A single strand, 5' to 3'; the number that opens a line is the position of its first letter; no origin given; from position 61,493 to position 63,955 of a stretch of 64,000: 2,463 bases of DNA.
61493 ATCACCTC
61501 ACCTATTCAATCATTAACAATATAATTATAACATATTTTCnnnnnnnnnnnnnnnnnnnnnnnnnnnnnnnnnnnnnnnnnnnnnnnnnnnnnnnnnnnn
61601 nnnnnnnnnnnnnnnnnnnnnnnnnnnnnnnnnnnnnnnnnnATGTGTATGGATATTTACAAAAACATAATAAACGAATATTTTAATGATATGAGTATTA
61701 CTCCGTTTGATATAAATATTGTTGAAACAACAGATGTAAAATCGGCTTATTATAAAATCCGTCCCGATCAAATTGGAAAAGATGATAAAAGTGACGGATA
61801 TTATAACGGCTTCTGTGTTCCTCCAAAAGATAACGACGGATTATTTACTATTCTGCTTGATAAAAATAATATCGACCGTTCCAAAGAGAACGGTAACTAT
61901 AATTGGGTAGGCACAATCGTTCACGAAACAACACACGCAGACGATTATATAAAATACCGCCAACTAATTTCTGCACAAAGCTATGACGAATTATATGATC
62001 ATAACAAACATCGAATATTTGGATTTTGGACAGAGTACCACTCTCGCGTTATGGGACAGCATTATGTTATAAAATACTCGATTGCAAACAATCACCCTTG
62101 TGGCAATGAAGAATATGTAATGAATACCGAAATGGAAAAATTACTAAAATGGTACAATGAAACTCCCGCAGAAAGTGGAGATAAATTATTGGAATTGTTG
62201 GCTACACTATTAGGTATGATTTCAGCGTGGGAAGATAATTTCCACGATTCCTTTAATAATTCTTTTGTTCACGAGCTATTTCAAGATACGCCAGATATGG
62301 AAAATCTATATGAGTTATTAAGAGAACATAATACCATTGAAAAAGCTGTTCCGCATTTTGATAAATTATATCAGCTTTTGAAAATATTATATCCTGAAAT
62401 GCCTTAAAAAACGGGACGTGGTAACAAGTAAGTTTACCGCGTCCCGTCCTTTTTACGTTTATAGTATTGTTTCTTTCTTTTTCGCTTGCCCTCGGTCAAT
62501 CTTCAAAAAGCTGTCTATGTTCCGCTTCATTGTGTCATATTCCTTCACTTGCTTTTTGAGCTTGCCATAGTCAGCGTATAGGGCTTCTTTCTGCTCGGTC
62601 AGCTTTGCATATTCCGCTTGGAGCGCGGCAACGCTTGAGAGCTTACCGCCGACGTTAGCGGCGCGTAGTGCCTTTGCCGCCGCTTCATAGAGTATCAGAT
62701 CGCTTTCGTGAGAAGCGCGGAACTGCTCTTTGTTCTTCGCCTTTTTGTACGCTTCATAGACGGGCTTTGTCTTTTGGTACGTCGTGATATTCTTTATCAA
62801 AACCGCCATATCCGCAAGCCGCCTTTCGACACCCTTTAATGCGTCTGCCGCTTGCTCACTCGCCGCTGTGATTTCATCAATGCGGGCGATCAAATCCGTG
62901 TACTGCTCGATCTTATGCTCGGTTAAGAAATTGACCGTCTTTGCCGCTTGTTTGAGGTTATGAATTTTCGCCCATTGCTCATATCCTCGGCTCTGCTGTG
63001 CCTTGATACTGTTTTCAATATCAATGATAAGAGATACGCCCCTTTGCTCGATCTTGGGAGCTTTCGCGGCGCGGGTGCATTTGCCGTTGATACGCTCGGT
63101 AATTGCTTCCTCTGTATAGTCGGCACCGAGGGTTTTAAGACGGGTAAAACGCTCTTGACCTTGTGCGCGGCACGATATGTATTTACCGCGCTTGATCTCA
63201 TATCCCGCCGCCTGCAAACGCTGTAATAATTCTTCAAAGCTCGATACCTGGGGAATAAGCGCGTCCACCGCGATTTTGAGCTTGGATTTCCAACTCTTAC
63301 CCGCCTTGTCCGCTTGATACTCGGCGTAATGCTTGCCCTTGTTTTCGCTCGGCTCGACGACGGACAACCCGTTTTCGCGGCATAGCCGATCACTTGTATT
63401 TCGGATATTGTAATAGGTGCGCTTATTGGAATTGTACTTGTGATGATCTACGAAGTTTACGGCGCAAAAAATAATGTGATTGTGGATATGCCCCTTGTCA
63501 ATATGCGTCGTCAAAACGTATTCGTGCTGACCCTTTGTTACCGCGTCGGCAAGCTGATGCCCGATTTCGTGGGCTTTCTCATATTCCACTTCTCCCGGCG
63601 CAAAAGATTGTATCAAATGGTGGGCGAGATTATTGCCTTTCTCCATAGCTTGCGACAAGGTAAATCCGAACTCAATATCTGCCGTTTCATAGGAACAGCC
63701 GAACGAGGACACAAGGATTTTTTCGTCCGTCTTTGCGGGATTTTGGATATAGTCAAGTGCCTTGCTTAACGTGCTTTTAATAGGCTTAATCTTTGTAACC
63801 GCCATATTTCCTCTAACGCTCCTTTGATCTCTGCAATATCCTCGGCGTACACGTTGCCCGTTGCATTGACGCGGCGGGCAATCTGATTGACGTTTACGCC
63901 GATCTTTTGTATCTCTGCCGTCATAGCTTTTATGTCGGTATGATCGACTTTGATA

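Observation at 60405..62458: AT-rich divergent two-gene cassette (HNH-like nuclease plus HExxH protein) bracketed by two copies of the same terminator hairpin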

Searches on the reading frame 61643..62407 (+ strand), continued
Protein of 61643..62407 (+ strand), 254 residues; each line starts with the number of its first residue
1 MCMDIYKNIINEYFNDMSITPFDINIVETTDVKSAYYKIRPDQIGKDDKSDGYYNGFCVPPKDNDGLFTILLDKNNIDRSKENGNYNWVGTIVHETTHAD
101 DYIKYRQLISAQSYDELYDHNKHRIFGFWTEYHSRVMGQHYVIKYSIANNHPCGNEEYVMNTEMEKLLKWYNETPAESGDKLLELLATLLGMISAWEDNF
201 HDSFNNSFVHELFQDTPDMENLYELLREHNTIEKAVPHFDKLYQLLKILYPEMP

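Call 65: find_encoding_contigs(protein=P0130, flank=6000, max_places=3)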
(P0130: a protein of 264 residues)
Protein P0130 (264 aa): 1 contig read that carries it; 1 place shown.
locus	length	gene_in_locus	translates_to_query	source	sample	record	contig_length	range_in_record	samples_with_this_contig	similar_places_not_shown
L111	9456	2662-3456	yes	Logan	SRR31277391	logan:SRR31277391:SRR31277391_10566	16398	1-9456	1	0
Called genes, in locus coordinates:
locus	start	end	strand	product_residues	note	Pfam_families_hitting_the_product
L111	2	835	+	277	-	?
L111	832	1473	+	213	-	-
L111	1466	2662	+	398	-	PF01420:Methylase_S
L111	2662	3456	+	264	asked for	-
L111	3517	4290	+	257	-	PF18734:HEPN_AbiU2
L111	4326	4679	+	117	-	-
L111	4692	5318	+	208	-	-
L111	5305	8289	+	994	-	PF04313:HSDR_N, PF00270:DEAD, PF04851:ResIII, PF18766:SWI2_SNF2, PF22679:T1R_D3-like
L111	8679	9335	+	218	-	PF19595:DUF6100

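Call 66: find_encoding_contigs(protein=P0134, flank=6000, max_places=3)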
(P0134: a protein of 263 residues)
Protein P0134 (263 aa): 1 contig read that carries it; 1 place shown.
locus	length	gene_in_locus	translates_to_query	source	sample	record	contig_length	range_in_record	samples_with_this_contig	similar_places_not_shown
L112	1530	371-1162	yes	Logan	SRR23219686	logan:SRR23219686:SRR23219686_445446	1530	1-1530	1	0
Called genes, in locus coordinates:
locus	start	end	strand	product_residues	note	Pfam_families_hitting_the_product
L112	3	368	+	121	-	?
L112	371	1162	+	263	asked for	-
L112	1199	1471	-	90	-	PF15738:YafQ_toxin, PF05016:ParE_toxin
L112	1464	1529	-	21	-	?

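Call 75: search_protein_families(library=pfam, proteins=[L001:3107-3562:+, L112:3-368:+, L004:6438-7190:+, L004:7229-7762:+, L015:789-2123:+, L111:832-1473:+, L111:4692-5318:+], max_evalue=0.01)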
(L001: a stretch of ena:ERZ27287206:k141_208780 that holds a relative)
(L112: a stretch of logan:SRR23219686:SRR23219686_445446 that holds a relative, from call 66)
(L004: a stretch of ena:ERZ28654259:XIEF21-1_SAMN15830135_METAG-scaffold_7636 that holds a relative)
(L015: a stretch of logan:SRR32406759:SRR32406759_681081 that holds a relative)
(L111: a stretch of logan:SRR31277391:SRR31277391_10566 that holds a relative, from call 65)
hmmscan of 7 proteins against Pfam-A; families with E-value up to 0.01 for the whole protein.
L001:3107-3562:+ (151 aa): 0 families

L112:3-368:+ (121 aa): 0 families

L004:6438-7190:+ (250 aa): 2 families
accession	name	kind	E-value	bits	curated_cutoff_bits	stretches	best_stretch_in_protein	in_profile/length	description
PF08239.17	SH3_3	-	0.00026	21.5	27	0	118-164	6-53/54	Bacterial SH3 domain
PF07653.23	SH3_2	-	0.0006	19.9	21.8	0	140-164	27-52/55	Variant SH3 domain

L004:7229-7762:+ (177 aa): 0 families

L015:789-2123:+ (444 aa): 0 families

L111:832-1473:+ (213 aa): 0 families

L111:4692-5318:+ (208 aa): 2 families
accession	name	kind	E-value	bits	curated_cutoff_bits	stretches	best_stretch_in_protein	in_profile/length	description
PF10110.14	GPDPase_memb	-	0.002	17.4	29.6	1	9-95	227-298/321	Membrane domain of glycerophosphoryl diester phosphodiesterase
PF17399.7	DUF5405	-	0.0043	17.9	21.6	1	72-119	21-72/88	Domain of unknown function (DUF5405)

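Call 76: search_protein_families(library=padloc, proteins=[L001:3107-3562:+, L112:3-368:+, L015:789-2123:+, L111:3517-4290:+, L008:304-1464:+], max_evalue=0.001)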
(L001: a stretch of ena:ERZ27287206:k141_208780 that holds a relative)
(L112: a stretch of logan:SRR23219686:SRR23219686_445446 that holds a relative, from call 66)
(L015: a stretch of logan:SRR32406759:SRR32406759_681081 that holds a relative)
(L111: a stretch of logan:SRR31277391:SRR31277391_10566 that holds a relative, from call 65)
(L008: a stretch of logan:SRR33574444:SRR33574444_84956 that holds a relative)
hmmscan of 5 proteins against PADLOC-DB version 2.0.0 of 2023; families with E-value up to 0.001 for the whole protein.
L001:3107-3562:+ (151 aa): 0 families

L112:3-368:+ (121 aa): 2 families
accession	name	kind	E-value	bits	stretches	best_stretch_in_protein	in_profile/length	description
PDLC03626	REase_MTase_IIG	-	6.8e-11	38.5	1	1-119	1230-1359/1359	Type IIG restriction enzyme-methyltransferase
PDLC03375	MTase_II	-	8.3e-11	39.8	1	1-119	219-348/348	Type II methyltransferase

L015:789-2123:+ (444 aa): 0 families

L111:3517-4290:+ (257 aa): 0 families

L008:304-1464:+ (386 aa): 0 families

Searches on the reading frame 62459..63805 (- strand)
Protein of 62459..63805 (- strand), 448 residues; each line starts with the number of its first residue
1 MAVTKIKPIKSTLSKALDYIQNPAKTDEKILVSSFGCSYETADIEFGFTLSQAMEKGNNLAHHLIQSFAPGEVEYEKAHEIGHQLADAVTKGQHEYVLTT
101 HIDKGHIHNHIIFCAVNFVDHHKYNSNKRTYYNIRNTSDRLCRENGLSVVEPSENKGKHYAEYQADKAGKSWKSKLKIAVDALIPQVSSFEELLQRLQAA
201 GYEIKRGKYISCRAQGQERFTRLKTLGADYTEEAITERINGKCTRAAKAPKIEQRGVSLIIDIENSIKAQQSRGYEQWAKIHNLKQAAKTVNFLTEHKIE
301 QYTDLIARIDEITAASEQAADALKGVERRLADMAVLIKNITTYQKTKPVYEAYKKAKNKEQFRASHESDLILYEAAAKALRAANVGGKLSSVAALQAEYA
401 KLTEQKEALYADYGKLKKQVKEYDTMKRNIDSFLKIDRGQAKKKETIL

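Call 8: search_protein_families(library=pfam, proteins=[window:62459-63805:-], max_evalue=1)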
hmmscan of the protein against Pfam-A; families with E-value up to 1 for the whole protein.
window:62459-63805:- (448 aa): 13 families
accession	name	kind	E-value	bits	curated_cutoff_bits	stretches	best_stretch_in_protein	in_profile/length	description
PF03432.20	Relaxase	-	7.6e-36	123.7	24.6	1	19-147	1-132/132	MobA/VirD2-like, nuclease domain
PF16836.11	PSY3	-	0.011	15.8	25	1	253-350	59-148/215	Shu complex component Psy3, DNA-binding description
PF08230.16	CW_7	-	0.026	14.7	25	0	216-232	15-31/40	CW_7 repeat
PF11081.13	Adeno_L433K_22K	-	0.071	13.7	19.2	1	244-305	102-153/168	Adenovirus L4-33K/L4-22K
PF12325.13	TMF_TATA_bd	-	0.098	13.2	29.1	0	391-443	27-79/115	TATA element modulatory factor 1 TATA binding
PF07303.18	Occludin_ELL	-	0.1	13.8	31.2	0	298-359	20-81/101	Occludin homology domain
PF11083.13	Relaxase_C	-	0.21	12.2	30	1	284-360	3-79/125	C-terminal helical hairpin domain from relaxase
PF22445.1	Ssol_1539-like_2nd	-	0.22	11.6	27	1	347-361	5-19/45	Ssol_1539-like, second domain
PF16471.10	JIP_LZII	-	0.26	12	30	0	303-331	29-57/71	JNK-interacting protein leucine zipper II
PF21408.2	MTR4-like_stalk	-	0.61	10.8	24.2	0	391-424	23-56/64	Exosome RNA helicase MTR4-like, stalk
PF24319.2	DUF7491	-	0.66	10.7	30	0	390-430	35-75/90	Coiled-coil region of unknown function (DUF7491)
PF02183.23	HALZ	-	0.91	10.2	28.1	1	394-422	9-37/43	Homeobox associated leucine zipper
PF13094.11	CENP-Q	-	0.94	10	28.5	0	387-422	40-75/162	CENP-Q, a CENPA-CAD centromere complex subunit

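Call 38: find_related_loci(query=window:62459-63805:-, collection=genome_contigs, flank=6000)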
Query window:62459-63805:- (448 aa) in genome_contigs; peptide patterns used: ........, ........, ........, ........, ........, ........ (x = any residue, [..] = any of these).
502 stretches matched a pattern; 384 encode a relative of the query (tblastn E <= 1e-3); the best 80 are kept; 80 distinct loci.
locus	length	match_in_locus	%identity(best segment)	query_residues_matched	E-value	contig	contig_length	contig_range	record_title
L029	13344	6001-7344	98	1-448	0e+0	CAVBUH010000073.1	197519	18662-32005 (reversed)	Selenomonadaceae bacterium isolate SID5428-1_cleanbin_000005 genome assembly, contig: Spades_SID5428-1_contig_24, whole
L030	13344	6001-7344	97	1-448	0e+0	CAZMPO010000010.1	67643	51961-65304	MAG TPA_asm: uncultured Lachnospiraceae bacterium isolate SRP313737_co1_195 genome assembly, contig: NODE_685_length_676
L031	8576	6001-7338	97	1-446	0e+0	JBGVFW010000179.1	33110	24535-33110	MAG: Eubacteriales bacterium isolate fecal_MAG_381 fecal_MAG_381_contig_0179, whole genome shotgun sequence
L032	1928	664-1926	98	1-421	0e+0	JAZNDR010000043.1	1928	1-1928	MAG: Candidatus Scatosoma sp. isolate T1900044726_TS20190192.MAGScoT_cleanbin_000039 SGB_1952_k141_3998323, whole genome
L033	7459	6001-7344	91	1-448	0e+0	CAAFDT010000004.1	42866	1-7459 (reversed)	MAG TPA_asm: Clostridia bacterium, isolate HGM12650, WGS project CAAFDT010000000 data, contig: SRS098571_58_k99_36658, w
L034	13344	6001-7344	83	1-446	0e+0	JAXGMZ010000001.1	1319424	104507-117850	MAG: Evtepia sp. isolate AnMBR.bin244 bin244_1, whole genome shotgun sequence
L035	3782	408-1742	82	1-444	0e+0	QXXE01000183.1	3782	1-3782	Clostridiaceae bacterium strain 9 Scaffold179_1, whole genome shotgun sequence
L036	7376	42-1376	82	1-444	0e+0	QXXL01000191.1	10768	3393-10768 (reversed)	Lachnospiraceae bacterium strain MGB1 Scaffold44_2, whole genome shotgun sequence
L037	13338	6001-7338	82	1-446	0e+0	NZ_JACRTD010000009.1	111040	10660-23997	Youxingia wuxianensis strain NSJ-64 D7.49_ctg09, whole genome shotgun sequence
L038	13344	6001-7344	97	1-448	0e+0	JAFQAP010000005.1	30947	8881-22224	MAG: Clostridia bacterium isolate RGIG1645 Goat_Cecum-1__c1528, whole genome shotgun sequence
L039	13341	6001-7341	81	1-446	0e+0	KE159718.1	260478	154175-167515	Dorea sp. 5-2 genomic scaffold acPFE-supercont1.12, whole genome shotgun sequence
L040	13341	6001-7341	81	1-446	0e+0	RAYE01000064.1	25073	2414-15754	Bacterium D16-51 strain D16-51 Scaffold63_1, whole genome shotgun sequence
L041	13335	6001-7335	81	1-444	0e+0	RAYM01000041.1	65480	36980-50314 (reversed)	Bacterium 1xD42-87 strain 1xD42-87 Scaffold26_1, whole genome shotgun sequence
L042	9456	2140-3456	82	1-438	0e+0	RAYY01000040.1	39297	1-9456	Bacterium D16-56 strain D16-56 Scaffold40_1, whole genome shotgun sequence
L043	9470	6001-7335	80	1-444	0e+0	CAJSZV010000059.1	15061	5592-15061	Clostridiaceae bacterium isolate A68_60.CX.DSS genome assembly, contig: MGBC000080.59, whole genome shotgun sequence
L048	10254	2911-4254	80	1-447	0e+0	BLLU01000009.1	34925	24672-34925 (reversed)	Lachnospiraceae bacterium IMSAGC_003 DNA, IMSAGC_003_contig_9, whole genome shotgun sequence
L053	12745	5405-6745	79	1-446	0e+0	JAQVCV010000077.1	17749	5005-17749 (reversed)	MAG: Bacteroidales bacterium isolate STD2_97 NODE_11697_length_17749_cov_5.719952_Sandtown_D2, whole genome shotgun sequ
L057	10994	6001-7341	81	1-446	0e+0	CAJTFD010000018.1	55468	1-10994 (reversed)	Clostridia bacterium isolate B62_62_CS_H genome assembly, contig: MGBC000121.18, whole genome shotgun sequence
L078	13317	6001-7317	82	1-438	0e+0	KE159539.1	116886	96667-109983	Lachnospiraceae bacterium A4 genomic scaffold acPFC-supercont1.20, whole genome shotgun sequence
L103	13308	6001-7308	82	1-435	0e+0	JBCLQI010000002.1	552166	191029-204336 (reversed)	Lachnospiraceae bacterium 48-33 voucher GPTB0118 scaffold2, whole genome shotgun sequence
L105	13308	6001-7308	82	1-435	0e+0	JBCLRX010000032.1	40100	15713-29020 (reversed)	Lachnospiraceae bacterium 29-84 voucher GPTB0079 scaffold32, whole genome shotgun sequence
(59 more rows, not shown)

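Call 48: search_protein_families(library=pfam, proteins=[L040:7441-8466:+, L048:4322-5080:+, L053:6783-7991:+, L057:7413-8210:+, L103:7405-8271:-, L105:7966-9300:-, L105:9311-9715:-, L078:7679-8557:+, L078:8887-9483:+, L034:7539-7904:-], max_evalue=0.01)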
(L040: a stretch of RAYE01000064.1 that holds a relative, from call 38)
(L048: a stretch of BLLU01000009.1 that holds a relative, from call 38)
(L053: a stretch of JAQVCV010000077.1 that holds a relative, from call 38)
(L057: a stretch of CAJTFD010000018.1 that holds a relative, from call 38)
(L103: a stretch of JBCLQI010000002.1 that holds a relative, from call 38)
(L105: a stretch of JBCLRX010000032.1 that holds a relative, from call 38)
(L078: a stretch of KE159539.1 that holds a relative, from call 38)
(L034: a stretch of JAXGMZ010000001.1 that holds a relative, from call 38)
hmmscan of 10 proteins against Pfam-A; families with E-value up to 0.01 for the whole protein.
L040:7441-8466:+ (341 aa): 13 families
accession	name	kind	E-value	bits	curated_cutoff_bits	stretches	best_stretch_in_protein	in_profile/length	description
PF01494.25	FAD_binding_3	-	1.3e-15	58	22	1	2-161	2-167/349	FAD binding domain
PF01266.30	DAO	-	1.6e-13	51.4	27.9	2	3-36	1-34/353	FAD dependent oxidoreductase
PF12831.13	FAD_oxidored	-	1.1e-07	31.9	27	1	3-150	1-143/416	FAD dependent oxidoreductase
PF04820.20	Trp_halogenase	-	1.2e-07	31.4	21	1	89-164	150-224/458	Tryptophan halogenase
PF13450.12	NAD_binding_8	-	7.8e-07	29.7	21.9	1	6-32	1-27/68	NAD(P)-binding Rossmann-like domain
PF07992.20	Pyr_redox_2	-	8.8e-07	29.1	26.1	1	2-39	1-38/291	Pyridine nucleotide-disulphide oxidoreductase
PF00890.30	FAD_binding_2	-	1.1e-06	28.6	20.4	1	3-33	1-31/414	FAD binding domain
PF03486.20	HI0933_like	-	3.7e-06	27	50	1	3-37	2-36/244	HI0933-like protein Rossmann domain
PF00070.33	Pyr_redox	-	7.2e-06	26.9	22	1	4-40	2-37/82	Pyridine nucleotide-disulphide oxidoreductase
PF05834.18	Lycopene_cycl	-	1.1e-05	25.1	23.4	1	3-166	1-146/380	Lycopene cyclase protein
PF01134.28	GIDA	-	5.3e-05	22.9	22.1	1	3-41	1-40/391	Glucose inhibited division protein A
PF01946.23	Thi4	-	8.3e-05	22.4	26.2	1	3-32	19-49/235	Thi4 family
PF00996.24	GDI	-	0.0077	15.3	23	0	2-36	5-39/436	GDP dissociation inhibitor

L048:4322-5080:+ (252 aa): 0 families

L053:6783-7991:+ (402 aa): 1 family
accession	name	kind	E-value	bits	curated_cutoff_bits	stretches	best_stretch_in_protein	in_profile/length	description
PF02810.21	SEC-C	-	3.8e-06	27.1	20.4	1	27-41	3-17/19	SEC-C motif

L057:7413-8210:+ (265 aa): 1 family
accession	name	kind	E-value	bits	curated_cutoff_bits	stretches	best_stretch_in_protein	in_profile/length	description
PF23365.1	DUF7090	-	0.0097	16.1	27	0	224-264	21-61/192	Family of unknown function (DUF7090)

L103:7405-8271:- (288 aa): 1 family
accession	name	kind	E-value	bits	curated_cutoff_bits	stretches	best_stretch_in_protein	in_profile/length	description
PF04471.18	Mrr_cat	-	6.4e-08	33.2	21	1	150-255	6-112/115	Restriction endonuclease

L105:7966-9300:- (444 aa): 1 family
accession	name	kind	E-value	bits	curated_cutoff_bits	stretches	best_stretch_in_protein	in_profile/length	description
PF05569.17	Peptidase_M56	-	1.1e-45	156.6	31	1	3-288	3-296/296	BlaR1 peptidase M56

L105:9311-9715:- (134 aa): 1 family
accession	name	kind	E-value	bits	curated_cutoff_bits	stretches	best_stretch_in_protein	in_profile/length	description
PF03965.22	Penicillinase_R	-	9.2e-21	74.8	22.6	1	22-130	3-113/115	Penicillinase repressor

L078:7679-8557:+ (292 aa): 1 family
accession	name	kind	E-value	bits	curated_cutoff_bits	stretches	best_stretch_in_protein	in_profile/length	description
PF00753.33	Lactamase_B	-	1.3e-13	51.8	22.7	1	24-203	12-196/196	Metallo-beta-lactamase superfamily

L078:8887-9483:+ (198 aa): 1 family
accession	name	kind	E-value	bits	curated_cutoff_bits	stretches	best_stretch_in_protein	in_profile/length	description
PF13376.11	OmdA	-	9.3e-12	45.2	25.6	1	117-176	2-60/60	Bacteriocin-protection, YdeI or OmpD-Associated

L034:7539-7904:- (121 aa): 1 family
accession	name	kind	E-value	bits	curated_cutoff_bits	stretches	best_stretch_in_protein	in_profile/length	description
PF14194.11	Cys_rich_VLP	-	6.3e-28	97.1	27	1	8-63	1-57/57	Cysteine-rich VLP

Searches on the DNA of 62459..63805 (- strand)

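Call 89: search_rna_families(sources=[L078, L105], threshold=evalue, max_evalue=0.1)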
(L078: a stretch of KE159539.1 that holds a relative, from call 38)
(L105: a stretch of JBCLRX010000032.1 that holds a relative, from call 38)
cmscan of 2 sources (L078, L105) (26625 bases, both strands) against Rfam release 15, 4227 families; matches with E-value up to 0.1: 5.
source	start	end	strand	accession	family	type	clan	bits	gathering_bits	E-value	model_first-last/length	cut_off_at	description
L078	1475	1572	-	RF02913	pemK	Cis-reg;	-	61.5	34.8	5.3e-09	1-61/61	no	pemK RNA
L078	4843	4890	-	RF03060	uup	Cis-reg;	-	57.4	36.8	7.4e-09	1-48/48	no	uup RNA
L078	2917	3110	-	RF03532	SQ2397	Cis-reg;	-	45.9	100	4e-05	1-243/243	no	Cis-regulator of HTH transcription factor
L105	1260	1417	-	RF03532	SQ2397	Cis-reg;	-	37.2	100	0.003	1-243/243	no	Cis-regulator of HTH transcription factor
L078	4694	4743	-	RF03790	MIR8008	Gene; miRNA;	-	32.2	66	0.0041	1-55/55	no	MIR8008 microRNA precursor family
